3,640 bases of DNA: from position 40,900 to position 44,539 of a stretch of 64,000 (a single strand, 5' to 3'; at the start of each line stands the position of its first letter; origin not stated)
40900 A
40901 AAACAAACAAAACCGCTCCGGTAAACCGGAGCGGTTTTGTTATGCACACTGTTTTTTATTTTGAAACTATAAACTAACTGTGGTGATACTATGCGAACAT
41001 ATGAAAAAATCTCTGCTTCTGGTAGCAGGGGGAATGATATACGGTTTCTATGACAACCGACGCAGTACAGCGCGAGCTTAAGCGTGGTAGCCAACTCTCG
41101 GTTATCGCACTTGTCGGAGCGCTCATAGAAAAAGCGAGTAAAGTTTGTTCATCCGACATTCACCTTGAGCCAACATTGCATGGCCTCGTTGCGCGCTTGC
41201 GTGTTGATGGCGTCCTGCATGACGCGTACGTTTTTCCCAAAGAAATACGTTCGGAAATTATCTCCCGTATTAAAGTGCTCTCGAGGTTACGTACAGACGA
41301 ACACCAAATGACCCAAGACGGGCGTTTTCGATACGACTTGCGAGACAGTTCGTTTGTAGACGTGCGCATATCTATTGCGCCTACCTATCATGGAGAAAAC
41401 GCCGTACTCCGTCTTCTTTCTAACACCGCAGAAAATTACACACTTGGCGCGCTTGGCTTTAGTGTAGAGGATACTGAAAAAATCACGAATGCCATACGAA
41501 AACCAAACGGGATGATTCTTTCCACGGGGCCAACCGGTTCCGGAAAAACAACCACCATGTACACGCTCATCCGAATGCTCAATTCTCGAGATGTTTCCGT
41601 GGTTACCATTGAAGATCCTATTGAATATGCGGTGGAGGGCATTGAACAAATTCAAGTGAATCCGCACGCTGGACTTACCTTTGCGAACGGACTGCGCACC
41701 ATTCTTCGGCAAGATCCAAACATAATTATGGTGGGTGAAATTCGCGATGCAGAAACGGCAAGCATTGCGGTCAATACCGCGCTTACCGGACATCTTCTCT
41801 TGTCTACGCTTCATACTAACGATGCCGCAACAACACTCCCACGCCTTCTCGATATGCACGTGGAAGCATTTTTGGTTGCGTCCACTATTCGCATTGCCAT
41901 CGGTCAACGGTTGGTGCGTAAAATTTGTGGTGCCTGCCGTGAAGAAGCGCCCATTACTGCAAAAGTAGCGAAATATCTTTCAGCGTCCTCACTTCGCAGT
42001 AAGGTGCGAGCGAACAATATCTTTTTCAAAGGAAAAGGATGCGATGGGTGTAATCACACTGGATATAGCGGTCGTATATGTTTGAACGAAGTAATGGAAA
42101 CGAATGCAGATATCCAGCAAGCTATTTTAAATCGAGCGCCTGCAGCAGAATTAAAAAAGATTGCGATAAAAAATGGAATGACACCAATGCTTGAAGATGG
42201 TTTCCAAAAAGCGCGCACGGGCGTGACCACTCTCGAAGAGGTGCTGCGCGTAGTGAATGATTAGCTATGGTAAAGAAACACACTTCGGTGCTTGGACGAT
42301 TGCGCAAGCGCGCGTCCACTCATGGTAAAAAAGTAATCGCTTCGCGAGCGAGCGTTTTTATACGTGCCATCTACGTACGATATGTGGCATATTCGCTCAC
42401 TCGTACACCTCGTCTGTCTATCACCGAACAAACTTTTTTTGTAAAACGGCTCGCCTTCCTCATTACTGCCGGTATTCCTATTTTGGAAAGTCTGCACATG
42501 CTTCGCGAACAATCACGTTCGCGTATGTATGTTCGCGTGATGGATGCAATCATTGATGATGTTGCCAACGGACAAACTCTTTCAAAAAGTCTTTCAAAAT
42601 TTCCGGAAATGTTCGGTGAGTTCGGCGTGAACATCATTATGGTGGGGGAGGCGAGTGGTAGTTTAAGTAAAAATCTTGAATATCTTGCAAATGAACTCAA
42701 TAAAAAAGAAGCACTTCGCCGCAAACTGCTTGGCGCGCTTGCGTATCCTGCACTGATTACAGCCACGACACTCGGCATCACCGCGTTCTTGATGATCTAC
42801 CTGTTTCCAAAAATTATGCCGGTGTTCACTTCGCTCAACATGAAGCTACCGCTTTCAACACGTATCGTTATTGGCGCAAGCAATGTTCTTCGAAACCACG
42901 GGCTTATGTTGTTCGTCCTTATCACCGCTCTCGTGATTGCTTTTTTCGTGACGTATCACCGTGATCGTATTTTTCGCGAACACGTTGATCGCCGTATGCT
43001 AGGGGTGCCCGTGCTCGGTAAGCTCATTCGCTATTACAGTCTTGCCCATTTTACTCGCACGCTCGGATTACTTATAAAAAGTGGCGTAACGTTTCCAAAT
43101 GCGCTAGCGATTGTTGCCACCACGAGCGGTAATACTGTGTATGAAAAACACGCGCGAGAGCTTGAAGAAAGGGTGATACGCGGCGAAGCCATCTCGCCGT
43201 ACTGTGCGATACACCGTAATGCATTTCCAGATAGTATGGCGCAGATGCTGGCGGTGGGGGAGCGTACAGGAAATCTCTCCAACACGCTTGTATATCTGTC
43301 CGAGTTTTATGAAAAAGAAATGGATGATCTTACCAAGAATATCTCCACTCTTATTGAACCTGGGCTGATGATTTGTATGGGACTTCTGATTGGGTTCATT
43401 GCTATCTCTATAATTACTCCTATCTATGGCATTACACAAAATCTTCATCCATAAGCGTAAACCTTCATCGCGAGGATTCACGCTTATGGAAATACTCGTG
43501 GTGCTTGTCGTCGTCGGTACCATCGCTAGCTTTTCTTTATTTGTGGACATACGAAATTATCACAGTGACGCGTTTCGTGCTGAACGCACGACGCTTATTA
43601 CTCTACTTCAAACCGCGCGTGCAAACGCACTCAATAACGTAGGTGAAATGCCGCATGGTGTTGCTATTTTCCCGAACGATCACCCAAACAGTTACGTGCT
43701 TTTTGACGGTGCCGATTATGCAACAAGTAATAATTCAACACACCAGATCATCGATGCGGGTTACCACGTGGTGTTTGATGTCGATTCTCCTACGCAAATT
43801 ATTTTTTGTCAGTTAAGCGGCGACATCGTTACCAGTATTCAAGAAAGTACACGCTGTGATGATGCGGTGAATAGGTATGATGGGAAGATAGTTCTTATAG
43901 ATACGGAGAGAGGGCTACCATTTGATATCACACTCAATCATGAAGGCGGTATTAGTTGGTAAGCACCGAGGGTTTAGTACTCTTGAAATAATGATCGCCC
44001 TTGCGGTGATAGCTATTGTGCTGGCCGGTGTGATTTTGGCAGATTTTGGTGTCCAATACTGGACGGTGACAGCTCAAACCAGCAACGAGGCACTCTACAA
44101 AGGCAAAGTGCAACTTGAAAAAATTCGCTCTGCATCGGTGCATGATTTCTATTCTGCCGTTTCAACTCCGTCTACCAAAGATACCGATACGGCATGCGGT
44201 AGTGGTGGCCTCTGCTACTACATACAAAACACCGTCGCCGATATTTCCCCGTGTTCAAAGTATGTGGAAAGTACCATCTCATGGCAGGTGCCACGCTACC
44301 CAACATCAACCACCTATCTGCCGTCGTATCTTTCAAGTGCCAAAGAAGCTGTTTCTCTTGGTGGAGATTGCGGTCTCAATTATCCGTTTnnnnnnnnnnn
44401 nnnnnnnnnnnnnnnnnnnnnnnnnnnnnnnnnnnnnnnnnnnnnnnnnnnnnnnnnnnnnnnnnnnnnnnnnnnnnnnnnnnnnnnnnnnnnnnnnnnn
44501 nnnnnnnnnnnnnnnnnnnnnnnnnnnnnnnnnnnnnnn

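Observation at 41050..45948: Type IV pilus module with three prepilins, one a 512-aa LVIVD-repeat pseudopilin (candidate tip adhesin)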

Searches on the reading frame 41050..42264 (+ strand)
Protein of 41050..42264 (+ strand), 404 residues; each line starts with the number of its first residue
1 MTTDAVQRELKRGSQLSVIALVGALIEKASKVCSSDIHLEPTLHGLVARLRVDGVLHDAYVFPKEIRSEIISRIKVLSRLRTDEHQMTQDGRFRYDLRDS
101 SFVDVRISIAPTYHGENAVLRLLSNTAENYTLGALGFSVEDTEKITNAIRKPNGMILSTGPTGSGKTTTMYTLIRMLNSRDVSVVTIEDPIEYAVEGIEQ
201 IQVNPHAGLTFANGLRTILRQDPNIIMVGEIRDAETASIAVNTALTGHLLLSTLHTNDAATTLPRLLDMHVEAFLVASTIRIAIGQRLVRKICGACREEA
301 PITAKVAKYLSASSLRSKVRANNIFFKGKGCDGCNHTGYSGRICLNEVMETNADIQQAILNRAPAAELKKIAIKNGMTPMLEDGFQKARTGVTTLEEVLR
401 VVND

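Call 3: search_protein_families(library=pfam, proteins=[window:41050-42264:+], max_evalue=1)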
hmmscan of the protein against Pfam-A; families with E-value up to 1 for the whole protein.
window:41050-42264:+ (404 aa): 25 families
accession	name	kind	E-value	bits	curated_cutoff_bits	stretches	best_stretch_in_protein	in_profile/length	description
PF00437.27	T2SSE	-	1e-111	373.6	24.9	1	17-400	7-370/370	Type II/IV secretion system protein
PF13401.12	AAA_22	-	0.00021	22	27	1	152-190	4-42/130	AAA domain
PF20720.3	nSTAND3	-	0.00076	19.6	27.2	1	151-190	15-54/155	Novel STAND NTPase 3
PF13604.12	AAA_30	-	0.0014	18.9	27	1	143-185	8-50/191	AAA domain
PF04851.21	ResIII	-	0.0022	18.3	22.5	1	143-185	13-60/164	Type III restriction enzyme, res subunit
PF12775.13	AAA_7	-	0.0032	17.4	25.8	1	147-187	27-67/181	P-loop containing dynein motor region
PF25199.1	nSTAND_NTPase5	-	0.0039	17.5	34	1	149-202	32-91/145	Novel STAND NTPase 5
PF16796.11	Microtub_bd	-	0.0063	16.9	27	1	146-175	84-111/155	Microtubule binding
PF13173.12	AAA_14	-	0.009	16.5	27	1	155-198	4-48/129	AAA domain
PF03205.20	MobB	-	0.017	15.5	26.6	1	159-188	5-34/133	Molybdopterin guanine dinucleotide synthesis protein B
PF03266.21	NTPase_1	-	0.021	15.1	23.9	1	156-184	2-30/168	NTPase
PF01935.23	DUF87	-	0.033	14.7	23.2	1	160-185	30-56/220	Helicase HerA, central domain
PF13245.12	AAA_19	-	0.035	14.7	25.1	1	152-181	10-39/134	AAA domain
PF13555.12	AAA_29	-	0.035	14.3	27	1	151-174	20-43/61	P-loop containing region of AAA domain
PF01580.24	FtsK_SpoIIIE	-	0.037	13.9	24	1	132-175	19-61/221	FtsK/SpoIIIE family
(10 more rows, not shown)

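Call 4: search_protein_families(library=ncbifam, proteins=[window:41050-42264:+], max_evalue=1)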
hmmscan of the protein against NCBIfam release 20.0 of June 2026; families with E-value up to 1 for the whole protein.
window:41050-42264:+ (404 aa): 36 families (the best 25 are shown)
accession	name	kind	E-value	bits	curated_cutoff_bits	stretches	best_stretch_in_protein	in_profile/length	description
TIGR02533.1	type_II_gspE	equivalog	1.4e-140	469.2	630.25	1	12-401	103-485/486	type II secretion system ATPase GspE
TIGR02538.1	type_IV_pilB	equivalog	4.3e-133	444.9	675.65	1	15-403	178-563/564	type IV-A pilus assembly ATPase PilB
NF007755.0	PRK10436.1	equivalog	7e-119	397.5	617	1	10-402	77-459/465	type II secretion system protein GspE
NF053534.1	T4PilAsmATPsTfpB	equivalog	3.7e-116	388.8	850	1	17-402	200-582/584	type IV pilus assembly ATPase TfpB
NF041000.1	ATPase_ComGA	equivalog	1.8e-72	243.6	300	1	25-290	3-266/267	competence type IV pilus ATPase ComGA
TIGR01420.1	pilT_fam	subfamily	3.1e-49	168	319.1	1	24-273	4-246/343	PilT/PilU family type 4a pilus ATPase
TIGR02525.1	plasmid_TraJ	equivalog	3e-26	92.2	368.3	1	144-290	140-299/372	plasmid transfer ATPase TraJ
TIGR02524.1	dot_icm_DotB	equivalog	5.3e-25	88.4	463.3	1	142-290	123-286/358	Dot/Icm type IV secretion system ATPase DotB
NF058587.1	archaellum_moto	equivalog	4.9e-14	52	550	1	156-267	278-394/527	archaellum flagellar ATPase motor FlaI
TIGR02782.1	TrbB_P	equivalog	2.4e-13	50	304.55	1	140-273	124-259/303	P-type conjugative transfer ATPase TrbB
NF010469.0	PRK13894.1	subfamily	7e-13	48.6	508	1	139-268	136-266/320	conjugal transfer ATPase TrbB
TIGR02788.1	VirB11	equivalog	2.6e-12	46.4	249.95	1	145-273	137-269/308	P-type DNA transfer ATPase VirB11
TIGR03819.1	heli_sec_ATPase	hypoth_equivalog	7.5e-12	45.1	373.15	1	70-275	99-306/340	TadA family conjugal transfer-associated ATPase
NF010407.0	PRK13833.1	subfamily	4.7e-10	39.4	499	1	142-273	134-266/323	conjugal transfer protein TrbB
NF010425.0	PRK13851.1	equivalog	1.9e-08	33.5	461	1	140-268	149-282/344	type IV secretion system protein VirB11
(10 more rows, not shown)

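Call 81: list_cluster_members(proteins=[P0001, P0002, window:41050-42261:+, window:39241-40884:+])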
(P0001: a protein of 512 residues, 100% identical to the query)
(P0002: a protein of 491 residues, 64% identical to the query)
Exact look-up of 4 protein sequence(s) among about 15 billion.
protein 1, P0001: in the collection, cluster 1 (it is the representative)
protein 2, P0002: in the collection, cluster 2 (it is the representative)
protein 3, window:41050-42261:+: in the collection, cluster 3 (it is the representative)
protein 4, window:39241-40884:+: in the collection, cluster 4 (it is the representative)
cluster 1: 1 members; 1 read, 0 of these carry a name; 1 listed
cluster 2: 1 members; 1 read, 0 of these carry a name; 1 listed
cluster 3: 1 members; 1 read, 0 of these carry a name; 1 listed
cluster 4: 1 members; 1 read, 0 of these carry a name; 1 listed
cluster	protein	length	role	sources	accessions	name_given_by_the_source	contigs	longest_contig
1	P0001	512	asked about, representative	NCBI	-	-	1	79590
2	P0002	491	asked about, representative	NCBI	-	-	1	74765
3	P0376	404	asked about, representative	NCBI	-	-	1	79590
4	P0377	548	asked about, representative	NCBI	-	-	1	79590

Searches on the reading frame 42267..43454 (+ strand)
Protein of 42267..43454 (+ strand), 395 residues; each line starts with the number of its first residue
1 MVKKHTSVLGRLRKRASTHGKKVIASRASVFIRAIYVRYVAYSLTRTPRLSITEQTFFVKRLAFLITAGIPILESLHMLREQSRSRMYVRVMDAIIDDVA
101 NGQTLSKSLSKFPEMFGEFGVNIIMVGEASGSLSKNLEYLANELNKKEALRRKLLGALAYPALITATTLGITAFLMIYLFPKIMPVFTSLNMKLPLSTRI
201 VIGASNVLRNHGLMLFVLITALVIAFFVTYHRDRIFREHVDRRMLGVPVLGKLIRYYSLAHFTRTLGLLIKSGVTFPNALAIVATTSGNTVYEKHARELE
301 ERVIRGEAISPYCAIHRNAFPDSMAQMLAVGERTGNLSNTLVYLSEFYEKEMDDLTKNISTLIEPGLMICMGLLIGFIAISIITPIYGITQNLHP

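Call 3: search_protein_families(library=pfam, proteins=[window:42267-43454:+], max_evalue=1)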
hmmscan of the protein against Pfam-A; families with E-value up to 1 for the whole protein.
window:42267-43454:+ (395 aa): 1 family
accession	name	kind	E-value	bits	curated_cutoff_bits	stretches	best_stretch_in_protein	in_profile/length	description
PF00482.28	T2SSF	-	1.6e-47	161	25.2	2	58-181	1-125/125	Type II secretion system (T2SS), protein F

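Call 4: search_protein_families(library=ncbifam, proteins=[window:42267-43454:+], max_evalue=1)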
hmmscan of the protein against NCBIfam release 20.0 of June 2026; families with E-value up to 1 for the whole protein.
window:42267-43454:+ (395 aa): 6 families
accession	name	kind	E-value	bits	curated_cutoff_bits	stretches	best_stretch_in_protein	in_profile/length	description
TIGR02120.1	GspF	equivalog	1.7e-82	277.9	424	1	44-392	54-400/401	type II secretion system inner membrane protein GspF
NF052607.1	T4PiliAsmPilCThrm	equivalog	4.2e-71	240.2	700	1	52-393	65-404/406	type IV pilus assembly protein PilC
NF007861.0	PRK10573.1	equivalog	5e-66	223.4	401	1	18-391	19-396/401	protein transport protein HofC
NF052606.1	T4PiliAsmPilCMyx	equivalog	9.9e-65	219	700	1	56-393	83-418/419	type IV pilus assembly protein PilC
NF047826.1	T3SSXpsF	equivalog_domain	5.7e-51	173.6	650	1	46-392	59-403/405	type II secretion system protein XpsF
NF041012.2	T4P_ComGB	equivalog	7.8e-45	153.7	240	1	54-389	2-330/332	competence type IV pilus assembly protein ComGB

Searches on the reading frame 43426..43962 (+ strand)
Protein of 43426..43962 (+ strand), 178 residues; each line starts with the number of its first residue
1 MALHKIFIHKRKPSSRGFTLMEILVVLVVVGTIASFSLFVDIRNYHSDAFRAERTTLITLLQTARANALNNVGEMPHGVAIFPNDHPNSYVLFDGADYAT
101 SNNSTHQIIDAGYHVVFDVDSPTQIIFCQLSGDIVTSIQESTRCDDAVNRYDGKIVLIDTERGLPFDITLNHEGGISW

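Call 3: search_protein_families(library=pfam, proteins=[window:43426-43962:+], max_evalue=1)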
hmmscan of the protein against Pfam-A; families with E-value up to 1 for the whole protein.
window:43426-43962:+ (178 aa): 1 family
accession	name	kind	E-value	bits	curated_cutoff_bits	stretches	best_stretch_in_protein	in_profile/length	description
PF07963.17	N_methyl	-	6.1e-06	26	21.2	1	14-36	3-25/27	Prokaryotic N-terminal methylation motif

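Call 4: search_protein_families(library=ncbifam, proteins=[window:43426-43962:+], max_evalue=1)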
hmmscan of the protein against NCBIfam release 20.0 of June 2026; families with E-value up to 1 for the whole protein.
window:43426-43962:+ (178 aa): 13 families
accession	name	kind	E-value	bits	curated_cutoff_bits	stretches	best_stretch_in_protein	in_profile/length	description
TIGR01708.2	typeII_sec_gspH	equivalog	1.8e-07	31.3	80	1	15-69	1-55/169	type II secretion system minor pseudopilin GspH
TIGR02532.1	IV_pilin_GFxxxE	domain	1.9e-06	27.4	16.3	1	16-36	2-22/24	prepilin-type N-terminal cleavage/methylation domain-containing protein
TIGR01710.1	typeII_sec_gspG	equivalog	0.00014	21.9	88.85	1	16-37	1-22/134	type II secretion system major pseudopilin GspG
NF040982.1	ComGD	equivalog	0.0026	18.2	70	1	16-69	2-55/139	competence type IV pilus minor pilin ComGD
NF041775.1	typeIV_PilA_Myxo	equivalog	0.0032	17.5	400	1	11-64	6-58/214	type IV pilin protein PilA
TIGR02596.1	TIGR02596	subfamily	0.0076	16.3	70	1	18-69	1-52/196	Verru_Chthon cassette protein D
NF007800.0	PRK10506.1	equivalog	0.01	15.6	158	1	14-68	7-61/163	prepilin peptidase-dependent protein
NF041013.1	T4P_ComGE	equivalog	0.012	15.6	49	1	16-64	4-52/83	competence type IV pilus minor pilin ComGE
NF040999.1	pilin_ComGC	equivalog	0.015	15.5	75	1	16-32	2-18/84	competence type IV pilus major pilin ComGC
NF041002.1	pilin_ComGF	equivalog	0.036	14.3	80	1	16-37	2-23/139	competence type IV pilus minor pilin ComGF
NF007862.0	PRK10574.1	equivalog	0.055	13.6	138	1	15-38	4-27/145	prepilin peptidase-dependent pilin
NF058608.1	CwrA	equivalog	0.064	13.8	75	1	21-55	9-43/68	cell wall inhibition responsive protein CwrA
TIGR01707.1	gspI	equivalog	0.21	12.1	44.35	1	17-67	1-50/101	type II secretion system minor pseudopilin GspI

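Call 51: search_solved_structures(query=A5, max_evalue=10)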
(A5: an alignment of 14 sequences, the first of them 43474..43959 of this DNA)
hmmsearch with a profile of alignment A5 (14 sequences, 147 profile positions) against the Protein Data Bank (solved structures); distinct sequences matched with E-value up to 10: 22.
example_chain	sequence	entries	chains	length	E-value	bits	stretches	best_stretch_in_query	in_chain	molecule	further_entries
7tgg_A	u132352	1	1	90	5.4e-05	26.2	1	1-52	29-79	Geopilin domain 1 protein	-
9egp_A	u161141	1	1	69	0.00011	25.2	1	1-39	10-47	Geopilin domain 1 protein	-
2m7g_A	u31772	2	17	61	0.00019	24.5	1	2-52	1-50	Geopilin domain 1 protein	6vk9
8pfb_G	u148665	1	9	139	0.0017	21.4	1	2-47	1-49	Type IV pilin PilE1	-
8tj2_C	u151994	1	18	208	0.0092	19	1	2-50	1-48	Type IV major pilin protein PilA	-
2hi2_A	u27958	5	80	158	0.0098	18.9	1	2-75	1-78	Fimbrial protein | PilA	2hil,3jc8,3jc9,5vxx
9laa_A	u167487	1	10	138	0.011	18.7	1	1-22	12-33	Type IV pilin protein PilA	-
1ay2_A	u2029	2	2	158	0.012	18.6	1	2-75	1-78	TYPE 4 PILIN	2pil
8qqj_J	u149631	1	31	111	0.05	16.6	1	2-34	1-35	Type IV narrow pilus major component PilA5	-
9lab_B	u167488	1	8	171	0.052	16.5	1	1-48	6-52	MSHA major pilin subunit MshA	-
6gv9_A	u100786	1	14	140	0.057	16.4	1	2-23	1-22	Prepilin peptidase-dependent protein D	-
6xxe_A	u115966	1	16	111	0.061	16.3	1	2-35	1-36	Uncharacterized protein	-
8tum_e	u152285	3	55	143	0.063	16.3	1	2-53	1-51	Type IV major pilin protein PilA | Pilin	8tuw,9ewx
8p3b_A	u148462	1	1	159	0.071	16.1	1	2-32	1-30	Fimbrial protein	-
3sok_A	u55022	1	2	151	0.071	16.1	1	2-41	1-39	Fimbrial protein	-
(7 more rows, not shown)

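Call 78: search_protein_families(library=pfam, alignment_id=A5, max_evalue=1)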
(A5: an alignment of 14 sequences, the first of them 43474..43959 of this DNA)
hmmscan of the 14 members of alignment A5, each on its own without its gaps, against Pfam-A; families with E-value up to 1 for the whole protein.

A. member 1, window:43474-43959:+ (162 aa): 1 family
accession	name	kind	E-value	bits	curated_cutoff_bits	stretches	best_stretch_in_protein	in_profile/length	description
PF07963.17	N_methyl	-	0.012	15.6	21.2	1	1-20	6-25/27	Prokaryotic N-terminal methylation motif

B. families by the number of members that match (of 14 scanned): 3 families
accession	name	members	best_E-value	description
PF07963.17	N_methyl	14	6.8e-05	Prokaryotic N-terminal methylation motif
PF12019.13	GspH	8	3e-05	Type II transport protein GspH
PF03903.18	Phage_T4_gp36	2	0.0074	Phage T4 tail fibre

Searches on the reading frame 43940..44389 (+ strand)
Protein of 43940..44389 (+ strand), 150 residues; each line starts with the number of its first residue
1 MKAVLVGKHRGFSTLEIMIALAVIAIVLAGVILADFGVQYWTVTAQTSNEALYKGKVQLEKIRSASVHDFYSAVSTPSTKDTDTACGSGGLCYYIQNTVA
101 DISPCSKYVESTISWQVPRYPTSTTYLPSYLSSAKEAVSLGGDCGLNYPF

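Call 53: search_solved_structures(query=A4, max_evalue=10)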
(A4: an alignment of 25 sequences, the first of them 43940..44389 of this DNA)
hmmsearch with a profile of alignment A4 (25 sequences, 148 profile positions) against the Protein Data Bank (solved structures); distinct sequences matched with E-value up to 10: 7.
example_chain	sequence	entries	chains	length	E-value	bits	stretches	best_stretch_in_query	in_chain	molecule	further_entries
9egp_A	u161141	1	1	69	0.0071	19.6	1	6-62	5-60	Geopilin domain 1 protein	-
7tgg_A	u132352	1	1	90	0.026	17.8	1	6-64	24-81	Geopilin domain 1 protein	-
8tj2_C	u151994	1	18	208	0.086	16.1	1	12-58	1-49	Type IV major pilin protein PilA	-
1eq1_A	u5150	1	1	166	0.27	14.5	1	49-122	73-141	APOLIPOPHORIN-III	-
9laa_A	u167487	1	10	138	0.41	13.9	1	1-33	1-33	Type IV pilin protein PilA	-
5cwq_A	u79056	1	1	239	3.9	10.7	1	18-67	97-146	Designed helical repeat protein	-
6z1p_Bx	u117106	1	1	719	8.8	9.6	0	38-112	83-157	mS31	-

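Call 58: search_protein_representatives(alignment_id=A4)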
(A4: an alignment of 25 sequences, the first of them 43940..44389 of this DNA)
Query: 25 sequences, 148 profile positions. Proteins with E-value up to 0.001 (for the whole library): 5763; up to 1e-10: 743; up to 1e-30: 110. The best 150 are listed.
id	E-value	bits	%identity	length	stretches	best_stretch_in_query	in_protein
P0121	1.1e-57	210.5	-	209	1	1-148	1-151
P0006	4.4e-56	205.3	-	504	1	6-148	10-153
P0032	1.7e-55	203.4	-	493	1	9-147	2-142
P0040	1.8e-55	203.3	-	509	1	6-147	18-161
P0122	2.2e-53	196.6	-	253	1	9-147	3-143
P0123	2.7e-52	193.0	-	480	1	9-148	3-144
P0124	3.1e-51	189.6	-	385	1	6-147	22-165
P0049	5.5e-51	188.8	-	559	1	9-146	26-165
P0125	2.2e-50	186.8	-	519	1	8-147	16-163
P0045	6.1e-50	185.4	-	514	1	9-146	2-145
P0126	6.5e-50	185.3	-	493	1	1-145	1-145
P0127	7.3e-49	181.9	-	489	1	6-147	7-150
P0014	5.5e-47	175.8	-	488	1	8-145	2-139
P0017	4.6e-46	172.8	-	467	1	17-147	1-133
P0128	6.1e-46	172.4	-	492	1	9-145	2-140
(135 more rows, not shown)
